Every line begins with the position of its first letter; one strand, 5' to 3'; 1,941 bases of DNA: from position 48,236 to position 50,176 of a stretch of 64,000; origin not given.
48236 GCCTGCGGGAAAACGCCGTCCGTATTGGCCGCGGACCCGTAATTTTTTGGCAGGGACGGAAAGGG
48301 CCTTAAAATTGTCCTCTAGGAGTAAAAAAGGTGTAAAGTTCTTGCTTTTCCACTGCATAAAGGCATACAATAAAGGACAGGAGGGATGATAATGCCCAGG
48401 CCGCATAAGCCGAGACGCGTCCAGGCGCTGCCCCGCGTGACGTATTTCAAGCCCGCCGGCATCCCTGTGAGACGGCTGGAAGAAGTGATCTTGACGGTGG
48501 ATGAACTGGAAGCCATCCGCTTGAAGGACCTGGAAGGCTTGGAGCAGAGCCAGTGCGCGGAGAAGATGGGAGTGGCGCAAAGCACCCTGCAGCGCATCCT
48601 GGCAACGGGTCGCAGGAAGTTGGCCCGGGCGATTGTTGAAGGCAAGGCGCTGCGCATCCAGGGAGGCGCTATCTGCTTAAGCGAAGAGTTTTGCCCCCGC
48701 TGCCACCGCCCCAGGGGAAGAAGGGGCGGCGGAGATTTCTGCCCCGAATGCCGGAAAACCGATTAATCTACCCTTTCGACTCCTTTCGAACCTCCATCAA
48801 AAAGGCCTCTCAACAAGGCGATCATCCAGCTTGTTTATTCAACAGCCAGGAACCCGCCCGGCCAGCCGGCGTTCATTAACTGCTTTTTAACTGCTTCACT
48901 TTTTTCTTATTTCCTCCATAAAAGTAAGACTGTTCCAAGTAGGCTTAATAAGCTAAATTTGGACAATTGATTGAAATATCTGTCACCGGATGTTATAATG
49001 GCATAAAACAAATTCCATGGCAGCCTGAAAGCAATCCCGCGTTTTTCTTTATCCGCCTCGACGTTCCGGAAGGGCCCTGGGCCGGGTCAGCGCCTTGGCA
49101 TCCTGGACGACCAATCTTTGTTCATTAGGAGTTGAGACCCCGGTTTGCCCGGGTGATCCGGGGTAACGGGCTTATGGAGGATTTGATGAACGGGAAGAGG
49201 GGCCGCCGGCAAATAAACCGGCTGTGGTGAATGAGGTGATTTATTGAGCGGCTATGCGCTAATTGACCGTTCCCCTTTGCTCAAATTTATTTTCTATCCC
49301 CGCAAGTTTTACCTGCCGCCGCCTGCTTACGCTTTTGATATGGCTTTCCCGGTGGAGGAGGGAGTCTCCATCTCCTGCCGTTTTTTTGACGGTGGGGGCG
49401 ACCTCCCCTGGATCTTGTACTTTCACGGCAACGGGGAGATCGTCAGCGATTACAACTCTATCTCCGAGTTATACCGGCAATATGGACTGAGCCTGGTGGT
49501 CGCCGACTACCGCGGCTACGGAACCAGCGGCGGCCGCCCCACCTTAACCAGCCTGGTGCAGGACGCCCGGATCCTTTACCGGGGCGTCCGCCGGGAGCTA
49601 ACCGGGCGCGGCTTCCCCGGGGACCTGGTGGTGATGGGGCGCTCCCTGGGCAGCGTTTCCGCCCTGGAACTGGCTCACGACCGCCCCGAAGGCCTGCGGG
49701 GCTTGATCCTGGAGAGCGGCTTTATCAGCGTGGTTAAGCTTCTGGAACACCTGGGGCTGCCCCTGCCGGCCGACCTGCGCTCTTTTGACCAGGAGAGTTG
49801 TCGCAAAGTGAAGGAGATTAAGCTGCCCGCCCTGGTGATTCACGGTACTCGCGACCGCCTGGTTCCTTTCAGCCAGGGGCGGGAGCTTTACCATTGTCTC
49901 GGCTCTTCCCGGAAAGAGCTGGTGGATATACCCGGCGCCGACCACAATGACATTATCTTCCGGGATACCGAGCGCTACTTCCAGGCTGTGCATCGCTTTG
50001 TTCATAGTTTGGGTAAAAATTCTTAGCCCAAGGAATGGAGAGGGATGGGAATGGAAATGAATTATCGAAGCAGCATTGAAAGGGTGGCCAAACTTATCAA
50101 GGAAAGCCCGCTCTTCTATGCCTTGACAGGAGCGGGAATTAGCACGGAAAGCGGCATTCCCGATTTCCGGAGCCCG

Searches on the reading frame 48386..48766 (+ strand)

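Call 3: search_protein_families(library=pfam, proteins=[window:48386-48766:+], max_evalue=0.01)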
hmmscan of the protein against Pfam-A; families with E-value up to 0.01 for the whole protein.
window:48386-48766:+ (126 aa): 6 families
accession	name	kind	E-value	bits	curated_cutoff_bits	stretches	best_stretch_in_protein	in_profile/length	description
PF02001.22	DUF134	-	2.9e-25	89.1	27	1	4-95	5-94/98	Protein of unknown function DUF134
PF08281.18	Sigma70_r4_2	-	8.9e-06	25.7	25.7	1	36-79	11-54/54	Sigma-70, region 4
PF07638.17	Sigma70_ECF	-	0.00076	19.9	21.1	1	30-82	132-182/185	ECF sigma factor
PF20432.4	Xre-like-HTH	-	0.0013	19.4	25.8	1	44-79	16-50/63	Antitoxin Xre-like helix-turn-helix domain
PF04545.22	Sigma70_r4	-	0.0023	17.8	24.1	1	36-79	5-48/50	Sigma-70, region 4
PF13560.12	HTH_31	-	0.0055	17.4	27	1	45-85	8-48/64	Helix-turn-helix domain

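Call 4: search_protein_families(library=ncbifam, proteins=[window:48386-48766:+], max_evalue=0.01)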
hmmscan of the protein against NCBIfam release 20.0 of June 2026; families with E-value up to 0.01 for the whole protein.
window:48386-48766:+ (126 aa): 6 families
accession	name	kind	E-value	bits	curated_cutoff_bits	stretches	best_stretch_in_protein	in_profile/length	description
NF003257.0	PRK04217.1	equivalog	3.6e-18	65.7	115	1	5-91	11-98/110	hypothetical protein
TIGR02937.1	sigma70-ECF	superfamily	7.6e-07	28.9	42.9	1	36-82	118-164/165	sigma-70 family RNA polymerase sigma factor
TIGR02959.1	SigZ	equivalog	5e-06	26.4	168.65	1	36-91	101-156/170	RNA polymerase sigma factor SigZ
NF007215.0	PRK09637.1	equivalog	0.00019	21.5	212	1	39-89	110-160/181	RNA polymerase sigma factor SigZ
NF005514.0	PRK07122.1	subfamily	0.00066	18.9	372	1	36-79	216-259/264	RNA polymerase sigma factor SigF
NF009142.0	PRK12495.1-3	equivalog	0.0071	16.6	377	1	97-124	39-66/261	hypothetical protein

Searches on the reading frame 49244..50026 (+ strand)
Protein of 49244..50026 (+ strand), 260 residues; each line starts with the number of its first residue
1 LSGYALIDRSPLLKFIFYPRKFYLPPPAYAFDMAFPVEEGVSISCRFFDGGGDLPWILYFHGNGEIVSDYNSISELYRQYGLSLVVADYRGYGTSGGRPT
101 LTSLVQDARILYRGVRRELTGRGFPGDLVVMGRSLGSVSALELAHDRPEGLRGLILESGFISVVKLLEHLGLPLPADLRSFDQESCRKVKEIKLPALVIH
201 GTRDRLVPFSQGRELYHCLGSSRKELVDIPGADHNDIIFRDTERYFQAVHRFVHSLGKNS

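Call 3: search_protein_families(library=pfam, proteins=[window:49244-50026:+], max_evalue=0.01)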
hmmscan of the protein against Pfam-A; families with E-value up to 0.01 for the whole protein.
window:49244-50026:+ (260 aa): 9 families
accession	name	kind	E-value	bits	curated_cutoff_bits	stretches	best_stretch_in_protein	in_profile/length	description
PF12146.15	Hydrolase_4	-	2.1e-22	80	27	2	57-164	7-114/239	Serine aminopeptidase, S33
PF00561.26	Abhydrolase_1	-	7.7e-11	42.5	25.8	1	55-169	1-115/245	alpha/beta hydrolase fold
PF12697.13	Abhydrolase_6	-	1.4e-07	32.8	26.3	1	60-162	4-94/217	Alpha/beta hydrolase family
PF00326.27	Peptidase_S9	-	0.00011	22.2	22.6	1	128-234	66-187/213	Prolyl oligopeptidase family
PF02129.25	Peptidase_S15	-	0.00013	22.2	23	0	77-177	47-147/262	X-Pro dipeptidyl-peptidase (S15 family)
PF20408.4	Abhydrolase_11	-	0.0003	21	27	1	125-235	75-166/193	Alpha/beta hydrolase domain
PF03959.19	FSH1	-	0.003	17.7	21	1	152-231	135-197/211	Serine hydrolase (FSH1)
PF20434.5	BD-FAE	-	0.0033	17.4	26.8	1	189-218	185-214/215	BD-FAE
PF02230.22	Abhydrolase_2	-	0.0039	17.5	23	0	128-235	107-200/217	Phospholipase/Carboxylesterase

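Call 4: search_protein_families(library=ncbifam, proteins=[window:49244-50026:+], max_evalue=0.01)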
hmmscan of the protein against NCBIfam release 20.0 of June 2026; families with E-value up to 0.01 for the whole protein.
window:49244-50026:+ (260 aa): 20 families
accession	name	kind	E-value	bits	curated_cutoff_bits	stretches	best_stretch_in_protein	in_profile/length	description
NF047920.1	lactonase_UilS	equivalog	1.1e-07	31.9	400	1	187-238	214-265/285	UilS family quorum-quenching N-acyl-homoserine lactonase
NF051488.1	bifunc_PcaDC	exception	4.2e-07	29.4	390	1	178-234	180-232/375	bifunctional 3-oxoadipate enol-lactonase/4-carboxymuconolactone decarboxylase PcaDC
TIGR02427.1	protocat_pcaD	equivalog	4.6e-07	29.5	255.85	1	187-250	187-247/251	3-oxoadipate enol-lactonase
NF052610.1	macro_16_ester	equivalog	4.7e-07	29.4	420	1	184-250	214-277/281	alpha/beta fold macrolide esterase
TIGR03611.1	RutD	equivalog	8.2e-07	28.6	238.5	1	178-234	185-239/258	pyrimidine utilization protein D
NF050089.1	i_nPHAscl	equivalog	1.2e-06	27.9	300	1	188-251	225-286/288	intracellular short-chain-length polyhydroxyalkanoate depolymerase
TIGR01738.1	bioH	equivalog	1.5e-06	28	206.95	1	187-236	182-229/245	pimeloyl-ACP methyl ester esterase BioH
TIGR01250.1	pro_imino_pep_2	subfamily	2.4e-06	27.3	167.65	0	186-253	224-287/288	proline iminopeptidase-family hydrolase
NF045948.1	ProImpepThrmp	equivalog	3.9e-06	26.5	500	1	39-164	10-133/291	proline iminopeptidase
NF051487.1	bifunc_PcaCD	exception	1.1e-05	24.8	430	0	83-156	200-268/413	bifunctional 4-carboxymuconolactone decarboxylase/3-oxoadipate enol-lactonase PcaCD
TIGR03695.1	menH_SHCHC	equivalog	4.7e-05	23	208.55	1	55-159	3-104/252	2-succinyl-6-hydroxy-2,4-cyclohexadiene-1-carboxylate synthase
NF041759.1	mac_hydro_EstT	equivalog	0.00018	20.8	450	1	187-253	214-277/278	macrolide hydrolase EstT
NF058673.1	LipAdnlyCyLipJMY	equivalog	0.00025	19.9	800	0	187-253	219-282/449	bifunctional lipase/adenylate cyclase LipJ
NF053693.1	esterase_mleCBF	exception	0.00028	20.4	564.5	1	186-248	214-273/279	CBF family alpha/beta fold macrolide esterase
NF053683.1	esterase_mleBRB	exception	0.00049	19.8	585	1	188-218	214-244/280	BRB family alpha/beta fold macrolide esterase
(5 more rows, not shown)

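Call 47: search_protein_families(library=padloc, proteins=[window:49244-50026:+], max_evalue=0.01)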
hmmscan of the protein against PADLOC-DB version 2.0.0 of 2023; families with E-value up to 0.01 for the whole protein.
window:49244-50026:+ (260 aa): 0 families
